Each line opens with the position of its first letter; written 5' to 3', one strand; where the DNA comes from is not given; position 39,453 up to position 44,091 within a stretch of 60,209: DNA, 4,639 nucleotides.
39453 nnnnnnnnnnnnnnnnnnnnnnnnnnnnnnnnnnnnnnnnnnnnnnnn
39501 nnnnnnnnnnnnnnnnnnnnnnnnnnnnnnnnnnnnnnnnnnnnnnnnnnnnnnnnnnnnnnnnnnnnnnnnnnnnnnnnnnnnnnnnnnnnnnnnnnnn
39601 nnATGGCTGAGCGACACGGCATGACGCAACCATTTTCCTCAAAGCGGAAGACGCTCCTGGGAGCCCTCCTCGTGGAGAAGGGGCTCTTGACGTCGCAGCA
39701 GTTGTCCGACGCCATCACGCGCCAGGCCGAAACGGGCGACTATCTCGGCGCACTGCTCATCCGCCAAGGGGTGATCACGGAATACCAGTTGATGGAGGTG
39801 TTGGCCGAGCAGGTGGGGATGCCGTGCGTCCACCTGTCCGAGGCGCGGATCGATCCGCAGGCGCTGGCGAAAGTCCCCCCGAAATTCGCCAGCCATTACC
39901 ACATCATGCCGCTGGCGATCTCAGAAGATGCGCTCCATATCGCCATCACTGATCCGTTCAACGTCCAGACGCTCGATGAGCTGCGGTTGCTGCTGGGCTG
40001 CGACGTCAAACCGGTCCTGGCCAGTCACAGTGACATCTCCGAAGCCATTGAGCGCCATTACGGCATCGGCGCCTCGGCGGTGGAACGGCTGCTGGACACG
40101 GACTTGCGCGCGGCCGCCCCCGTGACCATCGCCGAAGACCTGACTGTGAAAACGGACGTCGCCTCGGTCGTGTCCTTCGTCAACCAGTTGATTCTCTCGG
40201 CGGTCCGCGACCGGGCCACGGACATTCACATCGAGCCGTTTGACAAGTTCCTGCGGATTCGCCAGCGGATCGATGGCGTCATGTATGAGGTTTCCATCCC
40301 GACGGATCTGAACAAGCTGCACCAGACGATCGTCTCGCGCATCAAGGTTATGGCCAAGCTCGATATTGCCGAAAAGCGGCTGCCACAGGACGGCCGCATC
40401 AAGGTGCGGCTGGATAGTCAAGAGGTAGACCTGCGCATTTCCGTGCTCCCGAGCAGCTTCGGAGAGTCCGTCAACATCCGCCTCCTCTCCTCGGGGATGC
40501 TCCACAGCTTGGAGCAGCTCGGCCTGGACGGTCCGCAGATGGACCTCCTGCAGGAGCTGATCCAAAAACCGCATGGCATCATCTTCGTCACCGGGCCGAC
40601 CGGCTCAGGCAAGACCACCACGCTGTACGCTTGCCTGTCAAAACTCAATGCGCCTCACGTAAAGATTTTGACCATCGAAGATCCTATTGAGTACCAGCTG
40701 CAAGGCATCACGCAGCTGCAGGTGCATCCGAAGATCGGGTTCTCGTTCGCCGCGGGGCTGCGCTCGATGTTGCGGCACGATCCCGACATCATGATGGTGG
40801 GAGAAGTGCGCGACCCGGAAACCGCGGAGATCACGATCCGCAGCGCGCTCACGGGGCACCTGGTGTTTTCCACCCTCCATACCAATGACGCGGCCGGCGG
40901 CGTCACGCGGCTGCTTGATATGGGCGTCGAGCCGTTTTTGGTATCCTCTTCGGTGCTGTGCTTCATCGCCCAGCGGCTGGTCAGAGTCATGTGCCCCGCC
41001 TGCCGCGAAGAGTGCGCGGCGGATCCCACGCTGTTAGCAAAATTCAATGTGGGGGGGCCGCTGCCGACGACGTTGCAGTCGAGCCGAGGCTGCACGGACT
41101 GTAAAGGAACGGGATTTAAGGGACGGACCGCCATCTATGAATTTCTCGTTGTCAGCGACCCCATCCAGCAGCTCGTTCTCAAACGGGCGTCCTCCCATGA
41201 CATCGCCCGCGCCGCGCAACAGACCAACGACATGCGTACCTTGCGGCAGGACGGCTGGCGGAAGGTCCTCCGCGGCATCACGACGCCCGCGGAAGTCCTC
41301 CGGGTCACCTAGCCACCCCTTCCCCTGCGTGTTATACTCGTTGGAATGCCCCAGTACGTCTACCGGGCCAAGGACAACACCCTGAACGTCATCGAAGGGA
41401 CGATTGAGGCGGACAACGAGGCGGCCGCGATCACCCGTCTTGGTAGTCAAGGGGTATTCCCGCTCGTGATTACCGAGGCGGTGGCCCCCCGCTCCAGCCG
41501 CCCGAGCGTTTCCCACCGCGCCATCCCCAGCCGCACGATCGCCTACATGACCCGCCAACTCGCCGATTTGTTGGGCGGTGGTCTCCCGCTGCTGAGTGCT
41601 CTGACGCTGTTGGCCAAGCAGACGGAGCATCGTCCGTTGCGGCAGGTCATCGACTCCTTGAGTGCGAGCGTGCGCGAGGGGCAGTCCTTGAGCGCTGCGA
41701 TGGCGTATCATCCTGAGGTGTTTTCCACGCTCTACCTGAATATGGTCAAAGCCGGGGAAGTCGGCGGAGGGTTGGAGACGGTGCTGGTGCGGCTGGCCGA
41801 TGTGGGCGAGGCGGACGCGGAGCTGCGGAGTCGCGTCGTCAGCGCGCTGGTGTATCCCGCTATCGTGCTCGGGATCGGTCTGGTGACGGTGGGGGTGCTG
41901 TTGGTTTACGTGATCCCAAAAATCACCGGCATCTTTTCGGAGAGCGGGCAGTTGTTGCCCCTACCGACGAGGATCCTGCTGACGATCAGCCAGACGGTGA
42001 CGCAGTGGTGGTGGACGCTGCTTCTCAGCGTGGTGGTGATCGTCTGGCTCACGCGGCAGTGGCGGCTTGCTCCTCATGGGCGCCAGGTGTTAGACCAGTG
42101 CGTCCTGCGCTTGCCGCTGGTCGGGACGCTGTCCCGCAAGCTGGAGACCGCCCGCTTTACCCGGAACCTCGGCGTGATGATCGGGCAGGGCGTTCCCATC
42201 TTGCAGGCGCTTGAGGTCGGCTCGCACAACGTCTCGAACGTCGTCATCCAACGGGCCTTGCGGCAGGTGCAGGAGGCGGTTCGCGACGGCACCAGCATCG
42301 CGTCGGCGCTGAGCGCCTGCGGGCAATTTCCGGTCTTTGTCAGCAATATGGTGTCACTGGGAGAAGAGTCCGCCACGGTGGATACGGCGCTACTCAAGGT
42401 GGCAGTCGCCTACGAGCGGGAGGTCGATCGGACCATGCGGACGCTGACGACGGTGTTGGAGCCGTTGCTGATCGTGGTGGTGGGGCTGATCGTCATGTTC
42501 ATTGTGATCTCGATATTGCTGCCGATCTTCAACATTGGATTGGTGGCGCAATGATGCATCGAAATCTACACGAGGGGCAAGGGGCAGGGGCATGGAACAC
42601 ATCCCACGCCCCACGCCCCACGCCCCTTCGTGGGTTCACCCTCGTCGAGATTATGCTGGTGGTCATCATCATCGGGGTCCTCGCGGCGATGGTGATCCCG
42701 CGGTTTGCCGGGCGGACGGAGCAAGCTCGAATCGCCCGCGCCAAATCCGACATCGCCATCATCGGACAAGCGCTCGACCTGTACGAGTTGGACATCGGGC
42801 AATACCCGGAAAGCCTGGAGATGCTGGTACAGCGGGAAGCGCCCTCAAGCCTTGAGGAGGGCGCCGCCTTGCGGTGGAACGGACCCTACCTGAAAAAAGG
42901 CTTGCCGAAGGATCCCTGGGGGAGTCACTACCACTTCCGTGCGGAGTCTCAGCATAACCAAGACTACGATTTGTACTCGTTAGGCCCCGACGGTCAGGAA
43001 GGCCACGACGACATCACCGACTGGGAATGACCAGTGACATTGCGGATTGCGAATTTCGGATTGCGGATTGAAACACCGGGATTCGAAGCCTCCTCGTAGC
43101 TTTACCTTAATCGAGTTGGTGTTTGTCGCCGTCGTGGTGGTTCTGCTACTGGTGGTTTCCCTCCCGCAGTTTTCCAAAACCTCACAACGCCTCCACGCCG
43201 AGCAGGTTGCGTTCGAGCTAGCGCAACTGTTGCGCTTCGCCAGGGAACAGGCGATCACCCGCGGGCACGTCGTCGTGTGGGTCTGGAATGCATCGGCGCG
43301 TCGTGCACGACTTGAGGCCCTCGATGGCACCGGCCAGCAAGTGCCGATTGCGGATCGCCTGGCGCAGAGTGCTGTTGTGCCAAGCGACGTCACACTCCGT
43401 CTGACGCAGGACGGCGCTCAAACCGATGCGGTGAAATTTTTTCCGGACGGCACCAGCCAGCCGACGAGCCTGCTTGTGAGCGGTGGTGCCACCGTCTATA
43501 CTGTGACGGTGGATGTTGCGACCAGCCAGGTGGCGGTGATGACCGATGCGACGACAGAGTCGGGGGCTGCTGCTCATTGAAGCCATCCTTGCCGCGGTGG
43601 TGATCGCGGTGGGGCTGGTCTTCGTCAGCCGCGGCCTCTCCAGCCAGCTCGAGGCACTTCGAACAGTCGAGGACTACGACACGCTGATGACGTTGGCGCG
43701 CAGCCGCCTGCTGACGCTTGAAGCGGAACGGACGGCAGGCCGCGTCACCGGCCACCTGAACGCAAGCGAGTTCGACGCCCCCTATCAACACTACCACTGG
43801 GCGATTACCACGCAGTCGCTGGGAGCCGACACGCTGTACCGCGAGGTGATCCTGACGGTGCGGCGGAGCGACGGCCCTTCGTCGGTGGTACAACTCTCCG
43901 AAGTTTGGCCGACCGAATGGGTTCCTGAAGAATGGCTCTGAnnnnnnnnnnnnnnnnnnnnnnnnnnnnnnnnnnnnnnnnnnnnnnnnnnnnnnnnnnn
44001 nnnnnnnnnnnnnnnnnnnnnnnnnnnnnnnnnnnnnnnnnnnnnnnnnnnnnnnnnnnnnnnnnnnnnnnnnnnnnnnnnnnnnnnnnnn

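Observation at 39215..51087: Hybrid T2SS / MSHA-like 14-gene cluster with unusual composition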

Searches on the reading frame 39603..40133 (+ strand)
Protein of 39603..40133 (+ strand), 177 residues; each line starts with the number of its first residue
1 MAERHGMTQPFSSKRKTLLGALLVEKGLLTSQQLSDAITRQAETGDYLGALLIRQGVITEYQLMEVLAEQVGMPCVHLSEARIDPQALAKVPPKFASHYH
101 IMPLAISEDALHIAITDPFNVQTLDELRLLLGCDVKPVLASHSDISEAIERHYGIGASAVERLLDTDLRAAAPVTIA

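Call 31: search_solved_structures(query=window:39603-40133:+, max_evalue=0.001, show_alignments=3)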
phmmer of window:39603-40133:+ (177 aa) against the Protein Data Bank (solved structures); distinct sequences matched with E-value up to 0.001: 18.
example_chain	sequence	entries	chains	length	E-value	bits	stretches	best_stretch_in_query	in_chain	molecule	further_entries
6f8l_G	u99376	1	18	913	1.9e-44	154.7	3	18-154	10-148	Type IV pilus assembly protein PilF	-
5zfr_A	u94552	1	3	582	1.2e-23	87.1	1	15-167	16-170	Type IV pilus biogenesis ATPase PilB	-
6olj_C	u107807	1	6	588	1.4e-22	83.7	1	11-167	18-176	Type IV pilus biogenesis ATPase PilB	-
5tsg_B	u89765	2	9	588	1.4e-22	83.7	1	11-167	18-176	Type IV pilus biogenesis ATPase PilB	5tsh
3jc8_Ba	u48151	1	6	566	1.8e-22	83.3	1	19-162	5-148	Type IV-A pilus assembly ATPase PilB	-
9g1w_A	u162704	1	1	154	3e-17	66.3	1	18-153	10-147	Type IV pilus assembly ATPase PilB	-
5htl_A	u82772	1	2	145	3.8e-17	66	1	12-152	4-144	MSHA biogenesis protein MshE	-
6ejf_G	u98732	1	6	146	3.2e-13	53.2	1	17-153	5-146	Type IV pilus assembly protein PilF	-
8pe0_A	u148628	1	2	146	1.8e-12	50.8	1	14-126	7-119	c-di-GMP binding domain of the ATPase enzyme PilF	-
8pdk_A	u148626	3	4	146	8.8e-12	48.5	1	16-126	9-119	c-di-GMP binding domain of the ATPase enzyme PilF | ATP-binding motif-containing protein pilF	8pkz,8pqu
8pfa_A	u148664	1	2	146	8.9e-12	48.5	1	16-126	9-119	c-di-GMP binding domain of the ATPase enzyme PilF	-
6ejf_J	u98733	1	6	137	1.3e-11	48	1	18-126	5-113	Type IV pilus assembly protein PilF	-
9gl5_A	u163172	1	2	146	2.3e-11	47.2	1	16-126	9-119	ATP-binding motif-containing protein pilF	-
9glg_A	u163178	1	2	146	2.3e-11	47.2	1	16-126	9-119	ATP-binding motif-containing protein pilF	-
2d27_A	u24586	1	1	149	3.3e-11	46.7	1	19-154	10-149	type II secretion ATPase XpsE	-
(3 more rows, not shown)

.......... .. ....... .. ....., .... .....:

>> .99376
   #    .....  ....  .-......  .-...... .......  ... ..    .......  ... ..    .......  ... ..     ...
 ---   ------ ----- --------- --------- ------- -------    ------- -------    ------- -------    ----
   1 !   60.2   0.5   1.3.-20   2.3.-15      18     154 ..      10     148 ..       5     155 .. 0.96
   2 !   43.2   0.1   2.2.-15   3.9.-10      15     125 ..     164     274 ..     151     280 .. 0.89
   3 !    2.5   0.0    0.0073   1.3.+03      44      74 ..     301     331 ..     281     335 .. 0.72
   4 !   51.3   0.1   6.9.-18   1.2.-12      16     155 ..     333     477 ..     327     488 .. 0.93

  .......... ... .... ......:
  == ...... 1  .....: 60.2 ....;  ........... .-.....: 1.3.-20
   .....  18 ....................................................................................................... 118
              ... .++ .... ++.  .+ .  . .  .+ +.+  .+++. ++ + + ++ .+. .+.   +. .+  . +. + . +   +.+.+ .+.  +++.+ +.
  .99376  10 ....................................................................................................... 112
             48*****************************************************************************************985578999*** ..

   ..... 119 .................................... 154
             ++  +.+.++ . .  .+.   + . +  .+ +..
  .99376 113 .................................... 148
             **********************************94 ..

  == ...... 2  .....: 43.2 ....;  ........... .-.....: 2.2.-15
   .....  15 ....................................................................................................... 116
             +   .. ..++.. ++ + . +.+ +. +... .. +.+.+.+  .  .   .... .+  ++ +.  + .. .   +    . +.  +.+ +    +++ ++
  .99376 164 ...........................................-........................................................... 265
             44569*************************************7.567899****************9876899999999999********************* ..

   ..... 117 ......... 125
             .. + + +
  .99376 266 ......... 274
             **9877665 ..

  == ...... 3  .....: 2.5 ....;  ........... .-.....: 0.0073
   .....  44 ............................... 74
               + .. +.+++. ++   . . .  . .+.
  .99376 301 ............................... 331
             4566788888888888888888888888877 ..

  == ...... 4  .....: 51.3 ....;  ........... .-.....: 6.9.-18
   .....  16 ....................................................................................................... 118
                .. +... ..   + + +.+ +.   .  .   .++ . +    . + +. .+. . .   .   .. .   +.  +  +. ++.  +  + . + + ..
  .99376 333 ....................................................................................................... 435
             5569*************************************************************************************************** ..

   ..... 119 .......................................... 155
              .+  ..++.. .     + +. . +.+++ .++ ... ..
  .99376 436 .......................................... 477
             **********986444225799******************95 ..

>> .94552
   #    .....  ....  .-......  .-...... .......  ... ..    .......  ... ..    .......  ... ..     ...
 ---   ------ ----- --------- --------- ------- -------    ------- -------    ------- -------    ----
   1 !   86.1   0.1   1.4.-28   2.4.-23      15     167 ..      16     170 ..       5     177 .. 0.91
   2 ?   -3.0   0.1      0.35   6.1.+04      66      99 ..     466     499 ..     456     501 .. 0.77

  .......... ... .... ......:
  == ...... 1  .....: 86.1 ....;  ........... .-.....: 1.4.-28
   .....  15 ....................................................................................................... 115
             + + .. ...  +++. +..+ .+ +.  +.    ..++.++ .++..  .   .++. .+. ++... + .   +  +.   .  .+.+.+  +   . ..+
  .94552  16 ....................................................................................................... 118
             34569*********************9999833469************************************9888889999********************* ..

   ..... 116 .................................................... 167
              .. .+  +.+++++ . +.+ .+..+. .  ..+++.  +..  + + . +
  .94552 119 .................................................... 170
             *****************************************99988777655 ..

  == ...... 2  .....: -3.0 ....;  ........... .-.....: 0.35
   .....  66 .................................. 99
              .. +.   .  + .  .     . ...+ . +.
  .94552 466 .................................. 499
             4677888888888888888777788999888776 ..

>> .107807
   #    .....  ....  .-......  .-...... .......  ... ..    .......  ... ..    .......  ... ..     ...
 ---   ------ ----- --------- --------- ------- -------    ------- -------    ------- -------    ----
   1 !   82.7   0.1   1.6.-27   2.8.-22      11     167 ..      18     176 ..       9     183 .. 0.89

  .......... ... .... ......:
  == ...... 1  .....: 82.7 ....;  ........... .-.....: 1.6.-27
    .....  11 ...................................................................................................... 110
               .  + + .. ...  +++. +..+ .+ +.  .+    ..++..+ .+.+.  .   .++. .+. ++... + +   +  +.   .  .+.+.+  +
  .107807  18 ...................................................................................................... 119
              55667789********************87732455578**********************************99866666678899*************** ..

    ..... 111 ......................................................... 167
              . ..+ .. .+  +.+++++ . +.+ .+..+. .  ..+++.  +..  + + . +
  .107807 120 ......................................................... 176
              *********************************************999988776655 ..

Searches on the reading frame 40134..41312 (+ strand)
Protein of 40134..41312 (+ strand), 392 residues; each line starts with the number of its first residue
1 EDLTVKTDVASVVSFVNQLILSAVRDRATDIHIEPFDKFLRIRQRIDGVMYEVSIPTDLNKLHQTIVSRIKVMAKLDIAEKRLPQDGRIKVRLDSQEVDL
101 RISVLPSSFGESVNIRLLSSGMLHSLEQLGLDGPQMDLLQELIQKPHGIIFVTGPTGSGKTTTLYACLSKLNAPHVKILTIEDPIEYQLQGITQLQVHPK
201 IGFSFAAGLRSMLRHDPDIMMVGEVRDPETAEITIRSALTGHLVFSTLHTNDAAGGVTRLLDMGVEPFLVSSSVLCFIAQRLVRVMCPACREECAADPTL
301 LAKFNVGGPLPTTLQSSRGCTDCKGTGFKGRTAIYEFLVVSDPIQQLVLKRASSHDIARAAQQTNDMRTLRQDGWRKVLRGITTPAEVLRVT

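Call 30: search_solved_structures(query=window:40134-41312:+, max_evalue=1e-20)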
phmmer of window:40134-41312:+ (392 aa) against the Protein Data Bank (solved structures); distinct sequences matched with E-value up to 1e-20: 20.
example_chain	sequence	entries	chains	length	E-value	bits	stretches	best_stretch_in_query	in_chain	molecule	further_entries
4kss_A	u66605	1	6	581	8.7e-119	399.8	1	1-392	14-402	Type II secretion system protein E, hemolysin-coregulated protein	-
4ksr_A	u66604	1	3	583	8.8e-119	399.7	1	1-392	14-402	Type II secretion system protein E, Hemolysin-coregulated protein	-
1p9r_A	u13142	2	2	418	2.3e-118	398.4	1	1-390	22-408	General secretion pathway protein E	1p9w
4pht_A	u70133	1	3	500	1.3e-117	395.9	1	1-392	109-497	General secretory pathway protein E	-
3jc8_Ba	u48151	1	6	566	1.8e-115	388.9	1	5-389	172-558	Type IV-A pilus assembly ATPase PilB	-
5tsg_B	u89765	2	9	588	2.2e-111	375.4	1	6-392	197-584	Type IV pilus biogenesis ATPase PilB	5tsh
6olj_C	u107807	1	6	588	2.3e-111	375.4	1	6-392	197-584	Type IV pilus biogenesis ATPase PilB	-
5zfr_A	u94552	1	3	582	3.6e-111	374.7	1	6-392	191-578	Type IV pilus biogenesis ATPase PilB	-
5oiu_A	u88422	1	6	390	5e-102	344.6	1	8-390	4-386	Type IV pilus assembly protein PilF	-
5it5_F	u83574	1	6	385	1.5e-101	343.1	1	13-390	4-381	ATP binding motif-containing protein PilF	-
6ejf_A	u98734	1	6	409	1.8e-101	342.7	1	13-390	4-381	Type IV pilus assembly protein PilF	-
6f8l_G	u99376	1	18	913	3.7e-101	341.8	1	7-390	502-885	Type IV pilus assembly protein PilF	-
5fl3_A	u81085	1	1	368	2e-32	115.6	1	100-286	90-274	PILI RETRACTION PROTEIN PILT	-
3jvu_A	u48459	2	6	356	4.2e-32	114.5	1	18-277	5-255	Twitching mobility protein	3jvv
2gsz_A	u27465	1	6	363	1.2e-30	109.8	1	124-282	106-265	twitching motility protein PilT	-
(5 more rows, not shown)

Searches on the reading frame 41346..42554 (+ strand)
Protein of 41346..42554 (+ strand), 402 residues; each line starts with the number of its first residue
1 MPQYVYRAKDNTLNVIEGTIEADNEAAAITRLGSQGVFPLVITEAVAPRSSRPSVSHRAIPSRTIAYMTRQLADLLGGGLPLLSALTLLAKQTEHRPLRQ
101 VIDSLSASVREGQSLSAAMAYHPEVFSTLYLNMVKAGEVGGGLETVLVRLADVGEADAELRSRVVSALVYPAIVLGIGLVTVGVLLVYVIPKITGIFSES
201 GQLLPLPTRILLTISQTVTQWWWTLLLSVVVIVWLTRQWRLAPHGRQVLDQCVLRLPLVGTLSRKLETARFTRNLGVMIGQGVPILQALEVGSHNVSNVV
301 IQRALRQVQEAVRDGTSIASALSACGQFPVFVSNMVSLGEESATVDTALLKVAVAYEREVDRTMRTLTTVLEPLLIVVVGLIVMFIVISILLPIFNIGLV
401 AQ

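Call 3: search_protein_families(library=pfam, proteins=[window:41346-42554:+], max_evalue=0.01)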
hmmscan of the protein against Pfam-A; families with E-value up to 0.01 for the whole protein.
window:41346-42554:+ (402 aa): 1 family
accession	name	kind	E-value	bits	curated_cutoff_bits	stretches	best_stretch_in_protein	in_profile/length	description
PF00482.28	T2SSF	-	5.1e-59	198.1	25.2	2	69-191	2-125/125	Type II secretion system (T2SS), protein F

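Call 5: search_protein_families(library=ncbifam, proteins=[window:41346-42554:+], max_evalue=0.01)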
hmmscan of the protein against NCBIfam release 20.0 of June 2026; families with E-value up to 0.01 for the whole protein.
window:41346-42554:+ (402 aa): 6 families
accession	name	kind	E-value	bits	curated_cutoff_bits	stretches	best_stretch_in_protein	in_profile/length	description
TIGR02120.1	GspF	equivalog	1.9e-120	402.8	424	1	4-397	1-397/401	type II secretion system inner membrane protein GspF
NF052607.1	T4PiliAsmPilCThrm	equivalog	4.2e-94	315.9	700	1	1-397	1-400/406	type IV pilus assembly protein PilC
NF047826.1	T3SSXpsF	equivalog_domain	7.1e-87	291.8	650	1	1-397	1-400/405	type II secretion system protein XpsF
NF052606.1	T4PiliAsmPilCMyx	equivalog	8.5e-87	291.7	700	1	2-397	20-414/419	type IV pilus assembly protein PilC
NF007861.0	PRK10573.1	equivalog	1.7e-76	257.9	401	1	4-400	7-397/401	protein transport protein HofC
NF041012.2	T4P_ComGB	equivalog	1.1e-38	133.5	240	1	68-396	6-329/332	competence type IV pilus assembly protein ComGB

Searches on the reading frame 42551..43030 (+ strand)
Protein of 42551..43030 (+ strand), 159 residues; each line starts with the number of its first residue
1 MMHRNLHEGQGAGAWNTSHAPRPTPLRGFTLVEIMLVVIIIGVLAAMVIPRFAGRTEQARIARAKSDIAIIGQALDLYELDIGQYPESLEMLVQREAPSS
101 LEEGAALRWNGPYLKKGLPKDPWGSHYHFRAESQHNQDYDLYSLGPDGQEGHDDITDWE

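Call 3: search_protein_families(library=pfam, proteins=[window:42551-43030:+], max_evalue=0.01)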
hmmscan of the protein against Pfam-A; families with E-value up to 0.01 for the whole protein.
window:42551-43030:+ (159 aa): 2 families
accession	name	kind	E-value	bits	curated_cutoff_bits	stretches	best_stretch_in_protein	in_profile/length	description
PF08334.16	T2SSG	-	2.8e-27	95.4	21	1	53-154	3-100/108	Type II secretion system (T2SS), protein G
PF07963.17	N_methyl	-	4.9e-05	23.2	21.2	1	27-49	5-27/27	Prokaryotic N-terminal methylation motif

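Call 5: search_protein_families(library=ncbifam, proteins=[window:42551-43030:+], max_evalue=0.01)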
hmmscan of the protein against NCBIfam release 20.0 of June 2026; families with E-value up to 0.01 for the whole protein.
window:42551-43030:+ (159 aa): 8 families
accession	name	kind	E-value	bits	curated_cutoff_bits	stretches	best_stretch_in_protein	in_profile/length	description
TIGR01710.1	typeII_sec_gspG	equivalog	3.1e-39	134.1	88.85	1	27-158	1-133/134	type II secretion system major pseudopilin GspG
NF040999.1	pilin_ComGC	equivalog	6.6e-09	35.8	75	1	27-96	2-70/84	competence type IV pilus major pilin ComGC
TIGR01708.2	typeII_sec_gspH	equivalog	9.9e-09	35.4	80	1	27-66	2-41/169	type II secretion system minor pseudopilin GspH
NF041775.1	typeIV_PilA_Myxo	equivalog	3.4e-08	33.7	400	1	27-68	11-52/214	type IV pilin protein PilA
NF007862.0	PRK10574.1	equivalog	2.7e-06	27.6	138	1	27-83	5-61/145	prepilin peptidase-dependent pilin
TIGR02532.1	IV_pilin_GFxxxE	domain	1.4e-05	24.7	16.3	1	27-49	2-24/24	prepilin-type N-terminal cleavage/methylation domain-containing protein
TIGR02596.1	TIGR02596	subfamily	0.00022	21.4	70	1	29-68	1-40/196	Verru_Chthon cassette protein D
NF041013.1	T4P_ComGE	equivalog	0.0025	17.8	49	1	26-63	3-40/83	competence type IV pilus minor pilin ComGE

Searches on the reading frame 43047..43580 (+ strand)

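Call 3: search_protein_families(library=pfam, proteins=[window:43047-43580:+], max_evalue=0.01)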
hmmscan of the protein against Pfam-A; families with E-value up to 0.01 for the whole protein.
window:43047-43580:+ (177 aa): 1 family
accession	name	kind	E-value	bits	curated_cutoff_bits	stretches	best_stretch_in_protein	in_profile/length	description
PF12019.13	GspH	-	2.5e-10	41.2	21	1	57-156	4-105/108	Type II transport protein GspH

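Call 5: search_protein_families(library=ncbifam, proteins=[window:43047-43580:+], max_evalue=0.01)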
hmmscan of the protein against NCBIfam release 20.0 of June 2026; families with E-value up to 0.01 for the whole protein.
window:43047-43580:+ (177 aa): 8 families
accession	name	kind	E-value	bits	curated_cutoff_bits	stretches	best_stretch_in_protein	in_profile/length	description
TIGR01708.2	typeII_sec_gspH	equivalog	5.8e-09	36.2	80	1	18-145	3-147/169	type II secretion system minor pseudopilin GspH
NF040982.1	ComGD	equivalog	1e-07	32.5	70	1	17-91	2-76/139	competence type IV pilus minor pilin ComGD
NF047827.1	T3SSXpsH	equivalog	1.4e-07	31.4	160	1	19-168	3-143/145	type II secretion system protein XpsH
TIGR02596.1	TIGR02596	subfamily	0.00011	22.4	70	1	19-76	1-58/196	Verru_Chthon cassette protein D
NF007800.0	PRK10506.1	equivalog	0.00023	21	158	1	14-79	6-72/163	prepilin peptidase-dependent protein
NF040999.1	pilin_ComGC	equivalog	0.0004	20.5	75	1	18-50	3-35/84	competence type IV pilus major pilin ComGC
TIGR01710.1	typeII_sec_gspG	equivalog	0.0068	16.4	88.85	0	17-61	1-45/134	type II secretion system major pseudopilin GspG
NF041013.1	T4P_ComGE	equivalog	0.0082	16.2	49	0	19-64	6-51/83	competence type IV pilus minor pilin ComGE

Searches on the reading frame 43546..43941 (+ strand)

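Call 3: search_protein_families(library=pfam, proteins=[window:43546-43941:+], max_evalue=0.01)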
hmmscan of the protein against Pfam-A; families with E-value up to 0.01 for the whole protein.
window:43546-43941:+ (131 aa): 0 families

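Call 5: search_protein_families(library=ncbifam, proteins=[window:43546-43941:+], max_evalue=0.01)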
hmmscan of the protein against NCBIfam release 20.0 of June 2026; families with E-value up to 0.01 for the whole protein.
window:43546-43941:+ (131 aa): 2 families
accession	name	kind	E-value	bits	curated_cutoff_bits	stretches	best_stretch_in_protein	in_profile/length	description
TIGR03142.1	cytochro_ccmI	equivalog_domain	0.0022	18.3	29.3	1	14-68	4-58/118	c-type cytochrome biogenesis protein CcmI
NF047828.1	T3SSXpsI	equivalog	0.007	16.4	150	0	6-117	2-121/132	type II secretion system protein XpsI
